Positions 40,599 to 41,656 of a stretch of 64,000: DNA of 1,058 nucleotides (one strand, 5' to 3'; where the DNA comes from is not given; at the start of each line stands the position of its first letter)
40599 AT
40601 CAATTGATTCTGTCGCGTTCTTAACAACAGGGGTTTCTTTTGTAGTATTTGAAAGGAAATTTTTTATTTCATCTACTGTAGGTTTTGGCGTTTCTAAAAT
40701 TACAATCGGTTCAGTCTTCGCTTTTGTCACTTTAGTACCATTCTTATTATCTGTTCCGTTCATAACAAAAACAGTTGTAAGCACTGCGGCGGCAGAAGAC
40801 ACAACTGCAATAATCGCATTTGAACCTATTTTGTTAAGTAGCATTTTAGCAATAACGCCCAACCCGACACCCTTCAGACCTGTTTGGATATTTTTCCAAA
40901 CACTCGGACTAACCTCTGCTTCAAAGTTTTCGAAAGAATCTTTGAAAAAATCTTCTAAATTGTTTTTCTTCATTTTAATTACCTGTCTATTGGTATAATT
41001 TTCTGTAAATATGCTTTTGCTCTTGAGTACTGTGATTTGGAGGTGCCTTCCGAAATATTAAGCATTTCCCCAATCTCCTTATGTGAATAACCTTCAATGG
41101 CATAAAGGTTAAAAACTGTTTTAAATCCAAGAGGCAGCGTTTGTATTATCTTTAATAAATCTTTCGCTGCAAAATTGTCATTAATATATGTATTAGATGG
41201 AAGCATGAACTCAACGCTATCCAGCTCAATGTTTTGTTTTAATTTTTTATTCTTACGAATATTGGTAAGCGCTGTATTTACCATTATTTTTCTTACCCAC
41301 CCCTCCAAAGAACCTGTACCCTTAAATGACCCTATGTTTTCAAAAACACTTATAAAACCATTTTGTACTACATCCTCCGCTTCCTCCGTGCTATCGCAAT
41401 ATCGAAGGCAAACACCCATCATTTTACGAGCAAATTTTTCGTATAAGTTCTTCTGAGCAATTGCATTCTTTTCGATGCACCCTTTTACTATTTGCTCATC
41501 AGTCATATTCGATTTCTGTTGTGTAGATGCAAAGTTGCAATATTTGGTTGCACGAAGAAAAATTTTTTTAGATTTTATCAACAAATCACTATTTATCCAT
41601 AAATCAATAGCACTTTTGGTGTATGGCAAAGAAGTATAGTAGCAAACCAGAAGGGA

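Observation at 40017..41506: ECF sigma factor paired with an anti-sigma-like membrane protein that ends in a T9SS type B sorting domain: possible secretion-coupled checkpoint for adjacent adhesins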

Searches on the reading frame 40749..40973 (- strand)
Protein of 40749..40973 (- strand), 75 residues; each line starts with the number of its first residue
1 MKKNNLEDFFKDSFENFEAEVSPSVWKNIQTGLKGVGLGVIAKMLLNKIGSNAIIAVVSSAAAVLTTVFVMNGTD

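Call 21: search_protein_representatives(alignment_id=A2)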
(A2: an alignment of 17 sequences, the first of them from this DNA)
Query: 17 sequences, 75 profile positions. Proteins with E-value up to 0.001 (for the whole library): 383; up to 1e-10: 28; up to 1e-30: 10. The best 150 are listed.
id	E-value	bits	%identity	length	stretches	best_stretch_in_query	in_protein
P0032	2.5e-38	146.2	-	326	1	1-74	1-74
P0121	6.1e-38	144.9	-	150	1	1-74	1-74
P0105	1.1e-36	140.9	-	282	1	1-74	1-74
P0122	2.7e-35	136.4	-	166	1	1-75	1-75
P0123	2.9e-35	136.4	-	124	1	1-74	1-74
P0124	1.2e-34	134.3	-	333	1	1-75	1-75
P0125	2.2e-34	133.5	-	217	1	2-75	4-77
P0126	6.7e-34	132.0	-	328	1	1-74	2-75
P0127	1.1e-32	128.0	-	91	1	1-68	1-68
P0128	3.0e-31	123.5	-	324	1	1-74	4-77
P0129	1.3e-30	121.5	-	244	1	2-74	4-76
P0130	3.7e-30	120.0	-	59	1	1-59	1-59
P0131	4.3e-30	119.8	-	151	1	2-74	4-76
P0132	5.7e-30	119.4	-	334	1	6-74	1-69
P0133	5.9e-27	109.7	-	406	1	1-75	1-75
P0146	1.1e-12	64.0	-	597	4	2-33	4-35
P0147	2.1e-10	56.7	-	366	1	2-68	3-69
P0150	3.1e-09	52.9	-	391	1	2-64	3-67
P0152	1.4e-08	50.8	-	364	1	4-74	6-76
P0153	2.1e-08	50.3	-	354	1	1-69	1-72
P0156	4.3e-08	49.3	-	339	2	4-38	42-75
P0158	5.0e-08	49.1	-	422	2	2-37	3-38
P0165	1.2e-07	47.9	-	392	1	3-72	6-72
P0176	3.1e-07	46.5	-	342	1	1-70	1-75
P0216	3.3e-06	43.2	-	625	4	5-33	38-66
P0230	5.3e-06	42.6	-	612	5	2-31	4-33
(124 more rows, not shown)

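Call 23: search_protein_families(library=pfam, alignment_id=A3, max_evalue=0.001)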
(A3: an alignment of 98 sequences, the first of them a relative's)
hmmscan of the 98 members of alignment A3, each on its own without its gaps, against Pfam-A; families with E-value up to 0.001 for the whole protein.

A. member 1, P0146 (597 aa): 1 family
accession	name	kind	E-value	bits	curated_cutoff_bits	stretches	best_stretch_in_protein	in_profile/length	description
PF09716.15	ETRAMP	-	0.00066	20.1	29.1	1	155-197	38-80/81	Malarial early transcribed membrane protein (ETRAMP)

B. families by the number of members that match (of 98 scanned): 13 families
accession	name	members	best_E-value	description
PF13585.12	CHU_C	90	7.5e-23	CHU_C Type IX secretion signal domain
PF00801.26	PKD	54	1.4e-15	PKD domain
PF18911.6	PKD_4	53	3.5e-19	PKD domain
PF13860.13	FlgD_ig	22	1.6e-07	FlgD Ig-like domain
PF18981.6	InlK_D3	7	4.9e-06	Internalin K domain (D3/D4)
PF13505.12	OMP_b-brl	3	1.4e-08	Outer membrane protein beta-barrel domain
PF13568.12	OMP_b-brl_2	2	6.5e-10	Outer membrane protein beta-barrel domain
PF16820.11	PKD_3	2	0.00013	PKD-like domain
PF16403.11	Bact_surface_Ig-like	1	0.00017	Bacterial surface protein, Ig-like domain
PF23248.1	KH_PARP14_2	1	0.00058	PARP14, second type I KH domain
PF09716.15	ETRAMP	1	0.00066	Malarial early transcribed membrane protein (ETRAMP)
PF22352.2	K319L-like_PKD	1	0.00075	K319L-like, PKD domain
PF18962.6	Por_Secre_tail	1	0.00091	Secretion system C-terminal sorting domain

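Call 24: find_encoding_contigs(protein=P0147, flank=6000, max_places=3)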
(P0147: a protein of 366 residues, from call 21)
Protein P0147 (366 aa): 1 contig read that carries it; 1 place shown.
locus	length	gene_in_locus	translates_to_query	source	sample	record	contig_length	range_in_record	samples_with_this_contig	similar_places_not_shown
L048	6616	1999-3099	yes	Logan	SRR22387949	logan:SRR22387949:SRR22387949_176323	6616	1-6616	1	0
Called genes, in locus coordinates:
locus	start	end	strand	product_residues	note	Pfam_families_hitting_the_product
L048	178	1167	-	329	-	PF01118:Semialdhyde_dh, PF02774:Semialdhyde_dhC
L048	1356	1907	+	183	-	PF04542:Sigma70_r2, PF07638:Sigma70_ECF (weak), PF08281:Sigma70_r4_2, PF04545:Sigma70_r4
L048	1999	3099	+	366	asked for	PF13860:FlgD_ig (faint), PF18911:PKD_4, PF00801:PKD, PF18981:InlK_D3 (faint), PF13585:CHU_C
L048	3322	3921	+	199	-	PF08281:Sigma70_r4_2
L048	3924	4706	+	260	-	-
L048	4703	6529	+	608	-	PF01541:GIY-YIG, PF27096:UvrC_M, PF22920:UvrC_RNaseH, PF08459:UvrC_RNaseH_dom, PF14520:HHH_5 (weak)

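Call 27: list_cluster_members(proteins=[P0147, P0150, P0152, P0153, P0158, P0165, P0176, P0216, P0230, P0146])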
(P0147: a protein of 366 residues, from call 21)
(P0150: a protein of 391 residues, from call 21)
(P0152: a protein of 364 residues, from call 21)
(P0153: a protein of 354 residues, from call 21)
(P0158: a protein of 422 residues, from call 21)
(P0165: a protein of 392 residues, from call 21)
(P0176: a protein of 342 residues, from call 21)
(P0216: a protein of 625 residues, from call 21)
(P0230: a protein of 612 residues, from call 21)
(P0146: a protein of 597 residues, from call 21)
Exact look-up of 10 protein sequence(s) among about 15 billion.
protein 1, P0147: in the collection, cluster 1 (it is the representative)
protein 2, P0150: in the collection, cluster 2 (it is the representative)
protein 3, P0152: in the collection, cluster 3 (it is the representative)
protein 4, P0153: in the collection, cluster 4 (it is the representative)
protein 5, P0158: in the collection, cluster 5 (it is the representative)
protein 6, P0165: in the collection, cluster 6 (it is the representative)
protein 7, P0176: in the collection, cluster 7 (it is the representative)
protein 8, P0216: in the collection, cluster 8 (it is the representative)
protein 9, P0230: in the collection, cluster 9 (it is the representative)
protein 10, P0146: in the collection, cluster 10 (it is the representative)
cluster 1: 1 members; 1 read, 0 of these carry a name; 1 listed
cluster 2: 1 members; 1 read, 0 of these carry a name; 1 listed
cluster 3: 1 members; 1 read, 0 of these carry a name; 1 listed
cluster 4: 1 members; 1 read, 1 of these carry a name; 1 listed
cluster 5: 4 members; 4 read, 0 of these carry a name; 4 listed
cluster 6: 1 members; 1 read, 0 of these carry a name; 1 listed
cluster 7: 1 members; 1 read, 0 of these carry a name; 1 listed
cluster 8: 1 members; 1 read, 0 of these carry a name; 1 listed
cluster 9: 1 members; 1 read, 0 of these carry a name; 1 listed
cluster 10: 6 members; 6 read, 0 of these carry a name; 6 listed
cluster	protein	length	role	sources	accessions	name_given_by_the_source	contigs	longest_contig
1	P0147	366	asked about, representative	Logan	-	-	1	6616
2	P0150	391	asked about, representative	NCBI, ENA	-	-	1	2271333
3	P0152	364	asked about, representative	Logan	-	-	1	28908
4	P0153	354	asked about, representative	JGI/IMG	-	gliding motility-associated-like protein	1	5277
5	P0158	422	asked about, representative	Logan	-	-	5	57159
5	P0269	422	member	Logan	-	-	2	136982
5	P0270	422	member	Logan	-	-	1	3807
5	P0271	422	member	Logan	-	-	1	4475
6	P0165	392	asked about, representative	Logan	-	-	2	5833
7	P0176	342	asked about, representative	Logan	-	-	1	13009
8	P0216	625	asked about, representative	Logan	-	-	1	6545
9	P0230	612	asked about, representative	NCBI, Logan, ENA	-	-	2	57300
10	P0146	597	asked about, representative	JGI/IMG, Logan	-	-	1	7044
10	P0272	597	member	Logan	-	-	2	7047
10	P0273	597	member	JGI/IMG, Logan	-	-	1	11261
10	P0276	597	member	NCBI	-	-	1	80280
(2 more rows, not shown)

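Call 28: find_encoding_contigs(protein=P0150, flank=5000, max_places=2)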
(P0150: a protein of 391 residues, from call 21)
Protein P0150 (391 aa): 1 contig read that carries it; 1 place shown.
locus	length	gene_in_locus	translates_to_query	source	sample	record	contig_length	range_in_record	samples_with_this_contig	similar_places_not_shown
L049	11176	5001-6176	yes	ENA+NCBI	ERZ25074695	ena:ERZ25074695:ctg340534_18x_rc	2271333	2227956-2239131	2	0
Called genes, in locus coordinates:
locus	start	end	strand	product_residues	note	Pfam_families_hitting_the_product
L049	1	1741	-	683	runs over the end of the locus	PF01186:Lysyl_oxidase (weak), PF19081:Ig_7 (weak), PF18962:Por_Secre_tail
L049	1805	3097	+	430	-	PF00067:p450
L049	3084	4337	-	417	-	PF00578:AhpC-TSA (weak), PF08534:Redoxin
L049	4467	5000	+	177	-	PF07638:Sigma70_ECF (weak), PF04542:Sigma70_r2, PF08281:Sigma70_r4_2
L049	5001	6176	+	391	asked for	-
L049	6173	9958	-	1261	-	PF07494:Reg_prop (faint), PF07495:Y_Y_Y, PF08448:PAS_4 (faint), PF13426:PAS_9 (weak), PF07228:SpoIIE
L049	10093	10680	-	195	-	PF12710:HAD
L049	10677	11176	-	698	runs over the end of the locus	PF01565:FAD_binding_4, PF04030:ALO (faint), PF00106:adh_short, PF13561:adh_short_C2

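Call 29: find_encoding_contigs(protein=P0158, flank=5000, max_places=2)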
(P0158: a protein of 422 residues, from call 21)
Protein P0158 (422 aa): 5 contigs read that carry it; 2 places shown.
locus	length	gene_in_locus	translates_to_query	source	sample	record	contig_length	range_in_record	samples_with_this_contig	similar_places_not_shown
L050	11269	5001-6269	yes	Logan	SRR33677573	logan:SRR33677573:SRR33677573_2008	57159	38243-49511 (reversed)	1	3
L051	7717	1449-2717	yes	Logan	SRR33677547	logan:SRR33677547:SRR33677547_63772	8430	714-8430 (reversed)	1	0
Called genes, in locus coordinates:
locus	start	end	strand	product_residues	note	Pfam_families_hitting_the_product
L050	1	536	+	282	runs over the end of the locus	PF01063:Aminotran_4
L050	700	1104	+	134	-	-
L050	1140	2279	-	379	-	PF00691:OmpA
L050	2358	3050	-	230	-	PF07947:YhhN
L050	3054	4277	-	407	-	PF04116:FA_hydroxylase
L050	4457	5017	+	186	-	PF04542:Sigma70_r2, PF08281:Sigma70_r4_2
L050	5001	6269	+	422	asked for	PF13585:CHU_C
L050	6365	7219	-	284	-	-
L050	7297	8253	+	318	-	-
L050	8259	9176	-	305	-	PF10043:DUF2279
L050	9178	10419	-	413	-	PF05343:Peptidase_M42 (faint), PF01546:Peptidase_M20, PF07687:M20_dimer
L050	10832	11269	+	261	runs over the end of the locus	-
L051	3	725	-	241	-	?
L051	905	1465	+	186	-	PF04542:Sigma70_r2, PF08281:Sigma70_r4_2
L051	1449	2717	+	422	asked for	PF13585:CHU_C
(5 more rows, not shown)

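Call 30: find_encoding_contigs(protein=P0230, flank=5000, max_places=2)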
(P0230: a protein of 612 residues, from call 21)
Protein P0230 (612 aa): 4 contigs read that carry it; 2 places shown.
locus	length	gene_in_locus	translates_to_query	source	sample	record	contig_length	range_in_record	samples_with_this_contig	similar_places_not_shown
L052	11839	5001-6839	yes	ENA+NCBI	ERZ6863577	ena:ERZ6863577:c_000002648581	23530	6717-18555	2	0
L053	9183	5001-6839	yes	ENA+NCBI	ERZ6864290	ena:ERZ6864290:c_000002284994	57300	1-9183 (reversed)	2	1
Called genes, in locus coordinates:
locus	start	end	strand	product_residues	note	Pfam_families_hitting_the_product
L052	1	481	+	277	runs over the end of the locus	PF07608:DUF1571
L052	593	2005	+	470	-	PF00171:Aldedh, PF05893:LuxC (weak)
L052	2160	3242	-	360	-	PF01063:Aminotran_4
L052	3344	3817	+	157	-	-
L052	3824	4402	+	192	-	PF01725:Ham1p_like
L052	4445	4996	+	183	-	PF04542:Sigma70_r2, PF07638:Sigma70_ECF (weak), PF08281:Sigma70_r4_2, PF04545:Sigma70_r4 (faint)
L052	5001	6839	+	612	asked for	PF13505:OMP_b-brl (faint)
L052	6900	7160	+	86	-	-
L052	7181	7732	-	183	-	PF01923:Cob_adeno_trans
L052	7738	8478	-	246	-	PF02463:SMC_N (faint), PF00005:ABC_tran, PF13304:AAA_21 (faint)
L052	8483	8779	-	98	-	PF02686:GatC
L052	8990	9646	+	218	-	PF01712:dNK, PF02223:Thymidylate_kin (faint)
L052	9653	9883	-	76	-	-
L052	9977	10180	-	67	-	-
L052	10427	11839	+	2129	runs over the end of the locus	?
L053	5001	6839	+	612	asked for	PF13505:OMP_b-brl (faint)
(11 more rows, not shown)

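Call 31: find_encoding_contigs(protein=P0152, flank=5000, max_places=2)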
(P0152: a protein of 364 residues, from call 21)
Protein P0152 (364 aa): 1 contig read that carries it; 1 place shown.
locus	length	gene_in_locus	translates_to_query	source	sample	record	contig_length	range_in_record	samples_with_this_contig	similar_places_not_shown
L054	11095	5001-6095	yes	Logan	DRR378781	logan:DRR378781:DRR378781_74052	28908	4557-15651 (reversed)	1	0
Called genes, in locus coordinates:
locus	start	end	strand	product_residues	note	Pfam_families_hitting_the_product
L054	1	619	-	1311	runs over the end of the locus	PF08447:PAS_3, PF00989:PAS, PF13188:PAS_8 (weak), PF13426:PAS_9, PF07536:HWE_HK (weak), PF07568:HisKA_2, PF02518:HATPase_c, PF13581:HATPase_c_2 (weak), +1 more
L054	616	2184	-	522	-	PF07661:MORN_2 (faint)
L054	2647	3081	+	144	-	PF02502:LacAB_rpiB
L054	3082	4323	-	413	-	PF00578:AhpC-TSA, PF08534:Redoxin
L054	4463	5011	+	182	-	PF04542:Sigma70_r2, PF08281:Sigma70_r4_2, PF04545:Sigma70_r4 (weak)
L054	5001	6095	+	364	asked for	PF13585:CHU_C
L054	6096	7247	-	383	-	PF09587:PGA_cap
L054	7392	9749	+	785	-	PF13287:Fn3_assoc, PF13290:CHB_HEX_C_1, PF08757:CotH, PF00932:LTD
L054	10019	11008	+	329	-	-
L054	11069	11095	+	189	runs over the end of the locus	PF04011:LemA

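Call 51: search_protein_families(library=pfam, proteins=[window:40749-40973:-], max_evalue=10)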
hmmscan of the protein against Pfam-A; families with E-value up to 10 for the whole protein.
seq(75 aa): 1 family
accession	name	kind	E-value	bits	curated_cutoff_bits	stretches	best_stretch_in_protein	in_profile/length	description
PF23248.1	KH_PARP14_2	-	0.14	12.5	27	1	14-34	1-21/72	PARP14, second type I KH domain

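Call 52: search_protein_families(library=ncbifam, proteins=[window:40749-40973:-], max_evalue=10)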
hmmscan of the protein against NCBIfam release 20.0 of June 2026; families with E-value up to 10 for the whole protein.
seq(75 aa): 0 families

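Call 59: find_encoding_contigs(protein=P0216, flank=4000, max_places=1)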
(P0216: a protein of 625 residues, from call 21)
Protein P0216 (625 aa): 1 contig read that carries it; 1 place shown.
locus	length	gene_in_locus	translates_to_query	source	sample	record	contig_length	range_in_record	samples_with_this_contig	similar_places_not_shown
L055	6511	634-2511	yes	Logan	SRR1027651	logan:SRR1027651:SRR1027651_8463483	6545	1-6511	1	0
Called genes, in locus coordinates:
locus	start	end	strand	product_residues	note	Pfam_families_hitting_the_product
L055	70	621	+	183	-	PF07638:Sigma70_ECF (weak), PF04542:Sigma70_r2, PF08281:Sigma70_r4_2, PF04545:Sigma70_r4 (weak)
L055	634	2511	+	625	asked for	PF13505:OMP_b-brl, PF13568:OMP_b-brl_2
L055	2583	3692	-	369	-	PF00155:Aminotran_1_2, PF01053:Cys_Met_Meta_PP (weak)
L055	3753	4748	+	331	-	PF01075:Glyco_transf_9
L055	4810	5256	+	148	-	-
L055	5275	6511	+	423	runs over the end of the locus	?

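Call 60: find_encoding_contigs(protein=P0176, flank=4000, max_places=1)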
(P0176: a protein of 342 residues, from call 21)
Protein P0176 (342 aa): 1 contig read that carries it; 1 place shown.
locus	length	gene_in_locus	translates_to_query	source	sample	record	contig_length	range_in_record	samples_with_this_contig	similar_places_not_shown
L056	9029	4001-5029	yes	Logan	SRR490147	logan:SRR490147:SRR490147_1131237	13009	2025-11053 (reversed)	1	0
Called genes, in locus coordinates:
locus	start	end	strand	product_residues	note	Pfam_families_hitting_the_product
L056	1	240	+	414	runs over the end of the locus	PF19572:PorV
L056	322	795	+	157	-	PF02542:YgbB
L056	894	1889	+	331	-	PF00676:E1_dh, PF02775:TPP_enzyme_C (weak), PF13292:DXP_synthase_N (weak)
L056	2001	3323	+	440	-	PF00364:Biotin_lipoyl, PF02817:E3_binding, PF00198:2-oxoacid_dh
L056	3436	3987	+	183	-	PF07638:Sigma70_ECF (faint), PF04542:Sigma70_r2, PF08281:Sigma70_r4_2, PF04545:Sigma70_r4 (weak)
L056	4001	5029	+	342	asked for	PF13585:CHU_C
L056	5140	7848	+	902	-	PF13860:FlgD_ig (faint), PF13573:SprB, PF00801:PKD, PF18911:PKD_4, PF00801:PKD (weak), PF18911:PKD_4, PF13585:CHU_C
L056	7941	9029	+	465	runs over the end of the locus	PF00206:Lyase_1, PF10415:FumaraseC_C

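Call 61: find_encoding_contigs(protein=P0156, flank=4000, max_places=1)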
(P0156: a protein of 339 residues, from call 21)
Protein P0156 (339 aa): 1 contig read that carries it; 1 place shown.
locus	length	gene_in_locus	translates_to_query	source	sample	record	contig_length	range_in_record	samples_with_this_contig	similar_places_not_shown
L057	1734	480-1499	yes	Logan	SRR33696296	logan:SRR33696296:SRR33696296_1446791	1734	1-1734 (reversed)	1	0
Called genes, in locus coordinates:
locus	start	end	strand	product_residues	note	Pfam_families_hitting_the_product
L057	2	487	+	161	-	?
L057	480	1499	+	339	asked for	PF13585:CHU_C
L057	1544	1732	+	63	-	?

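Call 62: find_encoding_contigs(protein=P0276, flank=4000, max_places=1)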
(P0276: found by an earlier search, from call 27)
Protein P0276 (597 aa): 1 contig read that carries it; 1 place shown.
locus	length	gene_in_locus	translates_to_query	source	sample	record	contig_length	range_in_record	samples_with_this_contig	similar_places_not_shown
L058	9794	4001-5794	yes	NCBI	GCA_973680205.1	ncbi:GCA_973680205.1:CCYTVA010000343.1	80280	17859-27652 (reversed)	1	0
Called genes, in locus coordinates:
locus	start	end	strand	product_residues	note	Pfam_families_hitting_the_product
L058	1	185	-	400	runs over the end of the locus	PF13173:AAA_14, PF13635:DUF4143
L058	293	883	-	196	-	-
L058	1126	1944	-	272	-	PF06282:DUF1036, PF00462:Glutaredoxin (weak)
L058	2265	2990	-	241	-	PF03741:TerC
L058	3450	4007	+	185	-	PF07638:Sigma70_ECF, PF04542:Sigma70_r2, PF08281:Sigma70_r4_2, PF04545:Sigma70_r4 (weak)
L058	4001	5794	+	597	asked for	-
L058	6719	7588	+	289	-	PF00582:Usp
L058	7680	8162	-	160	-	-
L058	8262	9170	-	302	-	PF07313:AmiA-like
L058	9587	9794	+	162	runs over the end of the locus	PF03167:UDG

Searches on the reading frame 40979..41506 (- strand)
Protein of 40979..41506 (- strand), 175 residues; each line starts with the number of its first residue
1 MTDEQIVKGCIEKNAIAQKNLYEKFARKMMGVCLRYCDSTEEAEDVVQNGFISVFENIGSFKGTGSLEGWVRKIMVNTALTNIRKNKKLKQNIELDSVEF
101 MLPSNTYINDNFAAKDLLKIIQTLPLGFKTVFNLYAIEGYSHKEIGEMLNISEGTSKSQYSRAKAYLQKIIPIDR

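Call 3: search_protein_families(library=pfam, proteins=[window:40979-41506:-], max_evalue=0.01)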
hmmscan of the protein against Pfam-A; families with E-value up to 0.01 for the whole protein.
window:40979-41506:- (175 aa): 4 families
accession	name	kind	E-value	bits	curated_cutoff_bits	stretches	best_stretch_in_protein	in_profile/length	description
PF04542.20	Sigma70_r2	-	2.3e-15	56.6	24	1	21-88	1-70/71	Sigma-70 region 2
PF08281.18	Sigma70_r4_2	-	5e-13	48.9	25.7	1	116-166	3-53/54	Sigma-70, region 4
PF04545.22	Sigma70_r4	-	6e-07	29.3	24.1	1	121-163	2-44/50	Sigma-70, region 4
PF07638.17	Sigma70_ECF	-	0.0033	17.8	21.1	1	113-168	125-180/185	ECF sigma factor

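Call 4: search_protein_families(library=ncbifam, proteins=[window:40979-41506:-], max_evalue=0.01)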
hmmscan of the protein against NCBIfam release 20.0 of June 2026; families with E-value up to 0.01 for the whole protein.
window:40979-41506:- (175 aa): 96 families (the best 25 are shown)
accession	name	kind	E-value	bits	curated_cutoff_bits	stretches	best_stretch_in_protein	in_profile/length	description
TIGR02937.1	sigma70-ECF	superfamily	1e-25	90.3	42.9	1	18-170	3-164/165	sigma-70 family RNA polymerase sigma factor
NF008888.0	PRK11922.1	equivalog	2.9e-24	86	204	1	2-171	16-196/231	RNA polymerase sigma factor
TIGR02985.1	Sig70_bacteroi1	subfamily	8.9e-24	84.5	126.4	1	19-169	4-160/162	RNA polymerase sigma-70 factor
NF007225.0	PRK09643.1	equivalog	3.1e-22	79.3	190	1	2-170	13-181/204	RNA polymerase sigma factor SigM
NF058625.1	sigma_PG0214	equivalog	6.5e-21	74.8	130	1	20-169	8-159/170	GFO_1088 family ECF-type sigma factor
TIGR02950.1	SigM_subfam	subfamily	2.8e-20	72.7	147.95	1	20-170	4-157/159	RNA polymerase sigma factor, SigM family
NF009171.0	PRK12518.1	equivalog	5.4e-20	72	208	1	2-170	13-183/191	RNA polymerase sigma factor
NF007216.0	PRK09638.1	equivalog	6.3e-19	68.4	194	1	3-167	5-170/180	RNA polymerase sigma factor SigY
NF009174.0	PRK12522.1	equivalog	6.4e-19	68.6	217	1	20-169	7-165/175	RNA polymerase sigma factor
NF006930.0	PRK09415.1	subfamily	6.6e-18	65.2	198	1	11-170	11-174/179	RNA polymerase factor sigma C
NF008891.0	PRK11924.1-5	subfamily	7.8e-18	65.2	259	1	21-171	8-163/171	RNA polymerase sigma factor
TIGR02983.1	SigE-fam_strep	subfamily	1.3e-17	64.2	141.55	1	20-169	10-156/162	SigE family RNA polymerase sigma factor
NF007223.0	PRK09641.1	equivalog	2.3e-17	63.5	209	1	15-170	17-183/187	RNA polymerase sigma factor SigW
TIGR02954.1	Sig70_famx3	hypoth_equivalog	3.6e-17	62.6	188.5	1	1-170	1-166/170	RNA polymerase sigma-70 factor, TIGR02954 family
NF007229.0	PRK09647.1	equivalog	6.1e-17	61.7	265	1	20-169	48-200/220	RNA polymerase sigma factor SigE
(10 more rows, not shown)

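Call 91: search_solved_structures(query=window:40979-41506:-, max_evalue=1e-8)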
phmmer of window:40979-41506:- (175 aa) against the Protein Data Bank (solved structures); distinct sequences matched with E-value up to 1e-8: 10.
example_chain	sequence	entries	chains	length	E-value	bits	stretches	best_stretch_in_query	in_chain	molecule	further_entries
6in7_B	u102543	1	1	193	1.4e-14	57.3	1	3-171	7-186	RNA polymerase sigma-H factor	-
8z6g_B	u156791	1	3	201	1.6e-14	57.1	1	3-171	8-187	RNA polymerase sigma factor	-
9m9d_F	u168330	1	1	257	1.1e-12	51.1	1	22-168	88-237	ECF RNA polymerase sigma factor SigE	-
9m9e_F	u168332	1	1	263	1.2e-12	51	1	22-168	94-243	ECF RNA polymerase sigma factor SigE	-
9m98_F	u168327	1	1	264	1.2e-12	51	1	22-168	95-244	ECF RNA polymerase sigma factor SigE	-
5wuq_A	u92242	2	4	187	1.4e-12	50.7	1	20-169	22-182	ECF RNA polymerase sigma factor SigW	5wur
6jcy_F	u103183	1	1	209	3.3e-11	46.3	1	28-170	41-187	ECF RNA polymerase sigma factor SigH,ECF RNA polymerase sigma factor SigE,ECF RNA polymera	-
1or7_A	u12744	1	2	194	1.1e-10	44.7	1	2-173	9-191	RNA polymerase sigma-E factor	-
6jbq_F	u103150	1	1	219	1.7e-10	44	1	2-173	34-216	ECF RNA polymerase sigma-E factor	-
5zx2_F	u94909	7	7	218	3.1e-09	39.9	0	28-170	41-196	ECF RNA polymerase sigma factor SigH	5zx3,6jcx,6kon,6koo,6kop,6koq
